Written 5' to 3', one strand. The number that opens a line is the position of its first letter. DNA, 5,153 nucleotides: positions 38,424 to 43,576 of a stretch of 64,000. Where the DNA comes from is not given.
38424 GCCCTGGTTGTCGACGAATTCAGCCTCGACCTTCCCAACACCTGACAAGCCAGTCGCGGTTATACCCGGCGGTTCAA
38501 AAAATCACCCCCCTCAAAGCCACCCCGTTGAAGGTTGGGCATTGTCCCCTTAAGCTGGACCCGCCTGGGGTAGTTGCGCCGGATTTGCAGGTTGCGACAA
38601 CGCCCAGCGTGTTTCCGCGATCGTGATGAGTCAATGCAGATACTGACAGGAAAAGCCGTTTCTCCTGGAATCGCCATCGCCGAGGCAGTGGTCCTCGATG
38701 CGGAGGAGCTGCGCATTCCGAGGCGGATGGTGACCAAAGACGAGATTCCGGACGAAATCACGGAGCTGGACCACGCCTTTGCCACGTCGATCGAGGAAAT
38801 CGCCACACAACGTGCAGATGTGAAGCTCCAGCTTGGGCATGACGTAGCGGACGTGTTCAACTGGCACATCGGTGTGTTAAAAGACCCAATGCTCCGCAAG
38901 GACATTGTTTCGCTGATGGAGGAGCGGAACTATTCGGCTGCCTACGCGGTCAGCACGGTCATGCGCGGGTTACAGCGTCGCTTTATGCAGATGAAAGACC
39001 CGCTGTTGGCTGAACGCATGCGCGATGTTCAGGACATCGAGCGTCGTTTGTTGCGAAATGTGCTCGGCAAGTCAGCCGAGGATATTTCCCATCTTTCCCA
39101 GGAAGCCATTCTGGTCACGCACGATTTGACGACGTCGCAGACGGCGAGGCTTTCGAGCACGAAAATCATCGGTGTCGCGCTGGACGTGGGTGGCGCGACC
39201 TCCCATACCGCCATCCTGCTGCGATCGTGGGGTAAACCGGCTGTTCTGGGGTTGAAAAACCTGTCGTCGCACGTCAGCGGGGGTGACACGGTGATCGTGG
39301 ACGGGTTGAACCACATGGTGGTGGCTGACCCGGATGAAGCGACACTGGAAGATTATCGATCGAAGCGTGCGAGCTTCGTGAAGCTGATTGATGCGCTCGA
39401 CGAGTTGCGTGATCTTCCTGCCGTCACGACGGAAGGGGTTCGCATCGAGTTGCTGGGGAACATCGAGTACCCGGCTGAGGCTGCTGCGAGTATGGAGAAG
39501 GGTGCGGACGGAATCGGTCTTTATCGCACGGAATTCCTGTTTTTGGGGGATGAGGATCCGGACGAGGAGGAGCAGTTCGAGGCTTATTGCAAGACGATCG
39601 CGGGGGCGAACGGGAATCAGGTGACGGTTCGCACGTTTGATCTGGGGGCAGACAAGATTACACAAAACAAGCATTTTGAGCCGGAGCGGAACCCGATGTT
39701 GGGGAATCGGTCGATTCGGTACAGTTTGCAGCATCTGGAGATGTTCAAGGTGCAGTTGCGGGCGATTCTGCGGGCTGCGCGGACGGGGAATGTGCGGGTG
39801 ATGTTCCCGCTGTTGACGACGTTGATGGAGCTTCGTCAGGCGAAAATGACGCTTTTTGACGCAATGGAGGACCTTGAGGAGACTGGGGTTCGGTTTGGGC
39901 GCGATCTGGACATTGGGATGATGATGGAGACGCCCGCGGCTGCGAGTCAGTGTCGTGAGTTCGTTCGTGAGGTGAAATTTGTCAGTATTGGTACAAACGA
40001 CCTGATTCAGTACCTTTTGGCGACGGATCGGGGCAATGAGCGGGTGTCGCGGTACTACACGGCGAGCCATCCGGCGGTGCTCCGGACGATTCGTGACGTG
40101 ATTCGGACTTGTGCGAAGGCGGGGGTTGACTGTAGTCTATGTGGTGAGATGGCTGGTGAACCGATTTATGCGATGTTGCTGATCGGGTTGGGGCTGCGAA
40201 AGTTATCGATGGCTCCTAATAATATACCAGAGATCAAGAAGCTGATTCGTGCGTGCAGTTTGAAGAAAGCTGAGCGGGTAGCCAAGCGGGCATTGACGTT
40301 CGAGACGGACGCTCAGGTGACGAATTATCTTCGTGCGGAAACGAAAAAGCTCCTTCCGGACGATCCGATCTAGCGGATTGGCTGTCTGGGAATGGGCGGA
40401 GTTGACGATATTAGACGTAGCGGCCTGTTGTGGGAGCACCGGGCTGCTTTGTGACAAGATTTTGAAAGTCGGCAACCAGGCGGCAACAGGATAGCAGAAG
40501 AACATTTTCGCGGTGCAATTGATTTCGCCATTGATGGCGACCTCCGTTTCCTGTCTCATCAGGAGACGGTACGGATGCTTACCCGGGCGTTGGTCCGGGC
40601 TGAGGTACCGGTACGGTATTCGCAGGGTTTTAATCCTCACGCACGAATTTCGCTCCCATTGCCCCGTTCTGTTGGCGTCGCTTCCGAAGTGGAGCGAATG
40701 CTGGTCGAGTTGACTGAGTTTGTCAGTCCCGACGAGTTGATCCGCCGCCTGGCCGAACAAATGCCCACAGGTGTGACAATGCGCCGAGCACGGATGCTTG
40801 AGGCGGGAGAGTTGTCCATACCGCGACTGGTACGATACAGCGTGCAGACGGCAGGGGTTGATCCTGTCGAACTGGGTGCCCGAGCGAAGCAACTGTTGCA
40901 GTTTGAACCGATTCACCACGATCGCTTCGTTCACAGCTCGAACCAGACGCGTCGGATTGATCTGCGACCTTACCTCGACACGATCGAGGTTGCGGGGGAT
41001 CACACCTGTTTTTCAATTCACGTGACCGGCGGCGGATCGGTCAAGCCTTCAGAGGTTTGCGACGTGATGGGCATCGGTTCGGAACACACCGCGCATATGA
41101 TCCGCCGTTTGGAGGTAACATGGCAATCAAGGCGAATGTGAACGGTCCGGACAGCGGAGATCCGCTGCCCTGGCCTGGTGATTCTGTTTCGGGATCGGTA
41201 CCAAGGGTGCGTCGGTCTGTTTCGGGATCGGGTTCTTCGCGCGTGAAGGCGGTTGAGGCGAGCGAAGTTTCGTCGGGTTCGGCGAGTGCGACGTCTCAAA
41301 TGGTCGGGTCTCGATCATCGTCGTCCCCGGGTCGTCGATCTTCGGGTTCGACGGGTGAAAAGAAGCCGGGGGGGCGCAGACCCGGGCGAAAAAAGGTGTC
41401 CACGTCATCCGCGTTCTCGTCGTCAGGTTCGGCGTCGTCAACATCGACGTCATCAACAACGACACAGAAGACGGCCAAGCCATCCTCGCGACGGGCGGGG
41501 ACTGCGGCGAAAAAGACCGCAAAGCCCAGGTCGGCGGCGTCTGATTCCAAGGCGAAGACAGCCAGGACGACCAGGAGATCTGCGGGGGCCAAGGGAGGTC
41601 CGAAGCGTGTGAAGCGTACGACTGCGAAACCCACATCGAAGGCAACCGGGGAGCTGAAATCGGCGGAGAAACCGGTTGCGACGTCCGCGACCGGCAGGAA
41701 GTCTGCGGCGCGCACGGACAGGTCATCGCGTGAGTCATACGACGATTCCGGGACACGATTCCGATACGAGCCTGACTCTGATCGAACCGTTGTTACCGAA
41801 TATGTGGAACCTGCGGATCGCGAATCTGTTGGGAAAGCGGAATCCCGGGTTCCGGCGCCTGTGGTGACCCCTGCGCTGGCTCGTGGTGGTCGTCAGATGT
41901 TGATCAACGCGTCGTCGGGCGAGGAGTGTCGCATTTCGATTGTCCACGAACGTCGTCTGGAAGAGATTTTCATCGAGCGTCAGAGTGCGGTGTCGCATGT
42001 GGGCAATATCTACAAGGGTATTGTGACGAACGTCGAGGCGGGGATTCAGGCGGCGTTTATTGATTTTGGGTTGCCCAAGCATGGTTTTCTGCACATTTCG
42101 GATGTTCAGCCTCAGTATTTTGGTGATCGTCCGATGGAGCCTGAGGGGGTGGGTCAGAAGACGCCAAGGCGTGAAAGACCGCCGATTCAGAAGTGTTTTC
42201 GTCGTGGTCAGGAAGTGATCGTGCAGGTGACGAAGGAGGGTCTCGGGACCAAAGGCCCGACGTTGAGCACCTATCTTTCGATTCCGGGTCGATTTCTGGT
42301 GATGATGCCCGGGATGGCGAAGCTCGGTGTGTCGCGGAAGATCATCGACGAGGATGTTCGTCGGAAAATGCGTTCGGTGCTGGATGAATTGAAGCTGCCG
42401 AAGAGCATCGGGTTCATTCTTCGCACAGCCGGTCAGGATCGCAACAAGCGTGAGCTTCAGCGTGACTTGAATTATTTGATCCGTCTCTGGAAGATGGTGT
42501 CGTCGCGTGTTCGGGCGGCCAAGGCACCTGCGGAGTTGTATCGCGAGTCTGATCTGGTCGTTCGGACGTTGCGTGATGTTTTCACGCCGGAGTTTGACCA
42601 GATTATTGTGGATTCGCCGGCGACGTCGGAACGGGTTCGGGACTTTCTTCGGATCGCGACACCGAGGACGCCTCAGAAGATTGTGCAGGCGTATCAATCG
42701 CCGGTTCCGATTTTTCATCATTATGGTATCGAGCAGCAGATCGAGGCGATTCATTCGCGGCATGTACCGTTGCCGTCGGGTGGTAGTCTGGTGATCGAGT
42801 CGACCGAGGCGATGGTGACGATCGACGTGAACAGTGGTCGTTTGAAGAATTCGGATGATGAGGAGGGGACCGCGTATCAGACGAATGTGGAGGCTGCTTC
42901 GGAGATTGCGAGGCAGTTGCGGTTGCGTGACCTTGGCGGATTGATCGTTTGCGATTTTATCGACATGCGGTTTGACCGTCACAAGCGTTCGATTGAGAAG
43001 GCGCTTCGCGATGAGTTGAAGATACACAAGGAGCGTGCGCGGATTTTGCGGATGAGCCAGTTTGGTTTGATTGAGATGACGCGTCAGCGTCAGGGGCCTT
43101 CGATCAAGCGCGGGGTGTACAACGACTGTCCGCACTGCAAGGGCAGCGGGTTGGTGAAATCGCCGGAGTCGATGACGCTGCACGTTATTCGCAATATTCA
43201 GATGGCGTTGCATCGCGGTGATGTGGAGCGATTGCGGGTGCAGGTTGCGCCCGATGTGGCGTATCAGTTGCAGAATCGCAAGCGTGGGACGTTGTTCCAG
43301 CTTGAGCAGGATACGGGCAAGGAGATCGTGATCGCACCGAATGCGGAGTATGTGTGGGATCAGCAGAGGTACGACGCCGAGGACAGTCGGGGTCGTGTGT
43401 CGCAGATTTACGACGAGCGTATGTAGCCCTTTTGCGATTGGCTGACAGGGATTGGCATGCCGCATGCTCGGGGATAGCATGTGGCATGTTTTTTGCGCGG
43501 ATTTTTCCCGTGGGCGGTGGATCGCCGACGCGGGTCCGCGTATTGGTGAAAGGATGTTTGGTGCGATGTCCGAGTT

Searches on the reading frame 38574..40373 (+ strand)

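Call 51: search_protein_families(library=pfam, proteins=[window:38574-40373:+], max_evalue=0.001)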
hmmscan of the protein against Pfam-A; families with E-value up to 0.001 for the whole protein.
window:38574-40373:+ (599 aa): 3 families
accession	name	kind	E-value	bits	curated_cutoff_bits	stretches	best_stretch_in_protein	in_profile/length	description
PF02896.24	PEP-utilizers_C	-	1.8e-97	326.5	22.8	1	276-560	5-290/293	PEP-utilising enzyme, PEP-binding domain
PF05524.18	PEP-utilisers_N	-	5.6e-26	91.5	24.4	1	25-148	1-121/121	PEP-utilising enzyme, N-terminal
PF00391.29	PEP-utilizers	-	1.4e-18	66.7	23.1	1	176-244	3-69/72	PEP-utilising enzyme, mobile domain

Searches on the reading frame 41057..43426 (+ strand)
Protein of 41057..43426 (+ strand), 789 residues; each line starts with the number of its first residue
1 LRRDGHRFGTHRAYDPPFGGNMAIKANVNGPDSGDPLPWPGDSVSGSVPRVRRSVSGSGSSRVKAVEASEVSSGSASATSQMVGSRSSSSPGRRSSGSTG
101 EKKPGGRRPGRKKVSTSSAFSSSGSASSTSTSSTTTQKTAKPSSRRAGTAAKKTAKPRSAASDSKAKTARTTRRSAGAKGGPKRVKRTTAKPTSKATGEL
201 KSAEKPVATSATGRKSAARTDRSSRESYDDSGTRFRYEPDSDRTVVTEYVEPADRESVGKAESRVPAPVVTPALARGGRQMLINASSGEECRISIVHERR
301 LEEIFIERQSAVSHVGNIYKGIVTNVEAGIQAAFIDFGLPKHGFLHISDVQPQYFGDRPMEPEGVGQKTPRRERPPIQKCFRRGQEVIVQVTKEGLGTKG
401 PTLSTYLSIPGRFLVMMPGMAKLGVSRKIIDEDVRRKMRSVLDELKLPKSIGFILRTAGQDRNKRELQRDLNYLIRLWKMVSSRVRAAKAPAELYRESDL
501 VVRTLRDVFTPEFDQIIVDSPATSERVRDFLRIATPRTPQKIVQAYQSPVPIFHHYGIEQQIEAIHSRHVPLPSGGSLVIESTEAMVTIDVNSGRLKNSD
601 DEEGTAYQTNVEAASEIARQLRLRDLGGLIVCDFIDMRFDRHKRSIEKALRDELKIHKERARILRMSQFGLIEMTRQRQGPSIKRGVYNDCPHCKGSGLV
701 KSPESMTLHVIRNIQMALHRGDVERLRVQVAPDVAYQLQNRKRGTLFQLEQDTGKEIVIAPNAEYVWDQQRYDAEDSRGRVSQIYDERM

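Call 51: search_protein_families(library=pfam, proteins=[window:41057-43426:+], max_evalue=0.001)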
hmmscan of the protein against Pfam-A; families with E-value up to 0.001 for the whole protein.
window:41057-43426:+ (789 aa): 3 families
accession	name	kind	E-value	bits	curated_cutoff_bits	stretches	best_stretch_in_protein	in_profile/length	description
PF10150.14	RNase_E_G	-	2.8e-94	316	25.5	1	408-679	1-270/270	Ribonuclease E/G family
PF20833.2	RNase_E_G_Thio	-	1.6e-19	70.2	26.8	1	691-768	2-79/86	RNase E/G, Thioredoxin-like domain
PF00575.29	S1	-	4.2e-06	27.5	22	1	315-404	4-72/74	S1 RNA binding domain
